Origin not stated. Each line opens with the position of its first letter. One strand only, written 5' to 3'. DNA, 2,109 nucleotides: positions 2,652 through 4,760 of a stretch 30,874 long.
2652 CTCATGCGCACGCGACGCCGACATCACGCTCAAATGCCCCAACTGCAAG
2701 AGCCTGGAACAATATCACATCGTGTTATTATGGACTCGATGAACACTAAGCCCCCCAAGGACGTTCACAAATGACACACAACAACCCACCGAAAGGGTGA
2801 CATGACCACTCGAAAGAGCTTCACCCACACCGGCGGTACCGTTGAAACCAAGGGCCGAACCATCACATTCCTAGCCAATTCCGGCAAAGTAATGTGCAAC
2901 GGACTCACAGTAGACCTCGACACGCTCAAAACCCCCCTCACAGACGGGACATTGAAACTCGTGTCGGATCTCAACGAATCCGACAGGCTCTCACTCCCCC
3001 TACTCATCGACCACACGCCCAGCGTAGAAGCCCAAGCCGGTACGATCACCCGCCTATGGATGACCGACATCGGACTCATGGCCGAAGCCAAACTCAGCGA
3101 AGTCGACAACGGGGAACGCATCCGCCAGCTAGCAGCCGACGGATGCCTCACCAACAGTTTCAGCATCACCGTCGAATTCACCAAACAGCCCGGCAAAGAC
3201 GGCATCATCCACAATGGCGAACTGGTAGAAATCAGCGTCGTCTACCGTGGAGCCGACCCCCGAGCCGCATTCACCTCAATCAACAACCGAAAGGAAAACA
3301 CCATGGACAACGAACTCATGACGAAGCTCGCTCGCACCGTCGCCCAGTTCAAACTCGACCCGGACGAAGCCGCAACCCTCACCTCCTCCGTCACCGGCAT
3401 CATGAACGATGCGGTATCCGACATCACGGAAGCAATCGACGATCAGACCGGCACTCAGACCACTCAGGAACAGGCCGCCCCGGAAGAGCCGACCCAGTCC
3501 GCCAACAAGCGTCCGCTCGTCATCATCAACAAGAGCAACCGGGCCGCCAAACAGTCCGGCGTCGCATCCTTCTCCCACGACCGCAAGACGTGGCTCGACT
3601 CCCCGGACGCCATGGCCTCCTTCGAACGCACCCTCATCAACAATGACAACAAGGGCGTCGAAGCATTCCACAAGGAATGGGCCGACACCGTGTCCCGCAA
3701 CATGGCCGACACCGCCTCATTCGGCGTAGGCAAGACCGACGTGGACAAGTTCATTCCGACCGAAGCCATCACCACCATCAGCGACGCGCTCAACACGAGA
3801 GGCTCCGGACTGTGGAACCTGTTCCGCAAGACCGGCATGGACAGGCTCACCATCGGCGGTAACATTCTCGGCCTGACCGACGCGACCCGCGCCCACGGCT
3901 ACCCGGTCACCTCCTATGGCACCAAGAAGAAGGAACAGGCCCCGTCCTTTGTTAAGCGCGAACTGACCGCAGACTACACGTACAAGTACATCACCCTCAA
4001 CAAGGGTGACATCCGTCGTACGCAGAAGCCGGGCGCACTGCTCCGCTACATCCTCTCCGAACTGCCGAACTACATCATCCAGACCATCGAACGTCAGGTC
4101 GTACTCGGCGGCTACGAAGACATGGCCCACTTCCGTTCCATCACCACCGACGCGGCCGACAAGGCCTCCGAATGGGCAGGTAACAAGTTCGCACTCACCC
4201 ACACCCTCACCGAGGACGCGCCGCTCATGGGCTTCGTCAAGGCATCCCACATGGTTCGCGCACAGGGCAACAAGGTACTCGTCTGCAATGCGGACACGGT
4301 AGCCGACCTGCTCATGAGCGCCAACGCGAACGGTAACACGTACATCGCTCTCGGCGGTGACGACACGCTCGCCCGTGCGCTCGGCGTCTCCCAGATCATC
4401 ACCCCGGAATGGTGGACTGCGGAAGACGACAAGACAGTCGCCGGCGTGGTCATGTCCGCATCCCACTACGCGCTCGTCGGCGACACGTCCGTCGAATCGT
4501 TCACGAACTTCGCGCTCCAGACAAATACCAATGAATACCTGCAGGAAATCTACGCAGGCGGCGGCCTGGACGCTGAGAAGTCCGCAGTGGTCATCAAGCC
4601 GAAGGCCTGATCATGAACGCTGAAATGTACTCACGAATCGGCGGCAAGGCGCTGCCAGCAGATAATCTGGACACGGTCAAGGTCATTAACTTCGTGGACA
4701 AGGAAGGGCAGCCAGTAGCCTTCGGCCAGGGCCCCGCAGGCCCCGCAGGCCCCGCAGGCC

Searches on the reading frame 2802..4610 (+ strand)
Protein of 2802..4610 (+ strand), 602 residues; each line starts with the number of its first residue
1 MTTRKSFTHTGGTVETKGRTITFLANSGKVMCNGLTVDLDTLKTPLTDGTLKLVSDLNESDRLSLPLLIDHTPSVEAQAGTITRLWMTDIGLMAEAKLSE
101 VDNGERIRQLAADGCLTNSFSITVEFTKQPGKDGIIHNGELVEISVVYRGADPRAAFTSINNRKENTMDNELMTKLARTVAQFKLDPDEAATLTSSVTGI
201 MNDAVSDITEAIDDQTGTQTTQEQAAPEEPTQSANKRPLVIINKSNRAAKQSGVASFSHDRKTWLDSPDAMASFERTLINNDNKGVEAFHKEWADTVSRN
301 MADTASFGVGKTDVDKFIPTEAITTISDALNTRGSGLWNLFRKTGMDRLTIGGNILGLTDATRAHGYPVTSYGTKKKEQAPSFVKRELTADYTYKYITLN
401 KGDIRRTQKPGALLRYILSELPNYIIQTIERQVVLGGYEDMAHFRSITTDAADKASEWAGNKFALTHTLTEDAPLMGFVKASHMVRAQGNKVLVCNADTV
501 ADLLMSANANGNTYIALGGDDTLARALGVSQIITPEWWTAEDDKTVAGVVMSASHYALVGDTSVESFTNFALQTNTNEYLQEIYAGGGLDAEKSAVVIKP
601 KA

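Call 33: search_dna_similar(query=window:2802-4610:+, collection=phages, mode=protein, max_rows=12)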
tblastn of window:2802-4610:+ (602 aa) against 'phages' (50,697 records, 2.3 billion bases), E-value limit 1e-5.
Records with a match: 130; places in all: 130; records where one place covers at least 80% of the query: 2.
Best place of each record, by identity: <60% 130.
By first word of the organism name: Lactococcus 119; Arthrobacter 5; Bifidobacterium 2; Leuconostoc 2; Ceduovirus 2.
By host as written in the record: Lactococcus lactis 79; - 15; Lactococcus lactis DGCC11032 7; Lactococcus lactis DGCC7271 6; Arthrobacter globiformis B-2979 3; Lactococcus lactis PEN82 3; Lactococcus lactis PEN72 3; Bifidobacterium asteroides 2; and 9 more.
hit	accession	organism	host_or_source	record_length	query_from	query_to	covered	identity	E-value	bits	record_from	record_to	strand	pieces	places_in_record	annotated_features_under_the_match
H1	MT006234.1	Bifidobacterium phage BlindUri1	Bifidobacterium asteroides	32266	1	599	100%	42.8%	8e-140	454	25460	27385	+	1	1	hypothetical protein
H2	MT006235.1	Bifidobacterium phage BlindBasel1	Bifidobacterium asteroides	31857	1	599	100%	42.8%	3e-139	453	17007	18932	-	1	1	hypothetical protein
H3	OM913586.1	Arthrobacter phage Zeina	Arthrobacter globiformis B-2979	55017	241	602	60%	24.3%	1e-7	61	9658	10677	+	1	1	13: major capsid and protease fusion protein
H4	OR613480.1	Arthrobacter phage Argan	Arthrobacter globiformis NRRL B-2880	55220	241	602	60%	23.9%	9e-7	58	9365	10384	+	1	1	12: major capsid and protease fusion protein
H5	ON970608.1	Arthrobacter phage Uzumaki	Arthrobacter globiformis B-2979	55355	241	602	60%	23.9%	9e-7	58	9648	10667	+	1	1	13: major capsid and protease fusion protein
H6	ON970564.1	Arthrobacter phage GantcherGoblin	Arthrobacter globiformis B-2979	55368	241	602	60%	23.9%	1e-6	58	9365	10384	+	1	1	12: major capsid and protease fusion protein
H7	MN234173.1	Arthrobacter phage Sporto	Arthrobacter globiformis NRRL B-2979 SEA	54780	310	599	48%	25.2%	2e-7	60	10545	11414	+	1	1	14: major capsid and protease fusion protein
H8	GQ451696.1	Leuconostoc phage 1-A4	Leuconostoc mesenteroides 1-A4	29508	286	596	52%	23.5%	2e-6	57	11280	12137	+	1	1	major capsid protein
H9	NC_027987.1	Leuconostoc phage 1-A4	Leuconostoc mesenteroides 1-A4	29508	286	596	52%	23.5%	2e-6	57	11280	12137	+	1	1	major head protein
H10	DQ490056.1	Lactococcus phage Q54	Lactococcus lactis SMQ-562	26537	319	590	45%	26.8%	2e-7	61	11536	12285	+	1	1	major capsid protein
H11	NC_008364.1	Lactococcus phage Q54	Lactococcus lactis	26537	319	590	45%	26.8%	2e-7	61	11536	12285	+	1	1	head maturation protease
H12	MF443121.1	Lactococcus phage 37203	Lactococcus lactis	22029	290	598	51%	23.6%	2e-10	70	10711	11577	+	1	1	major capsid protein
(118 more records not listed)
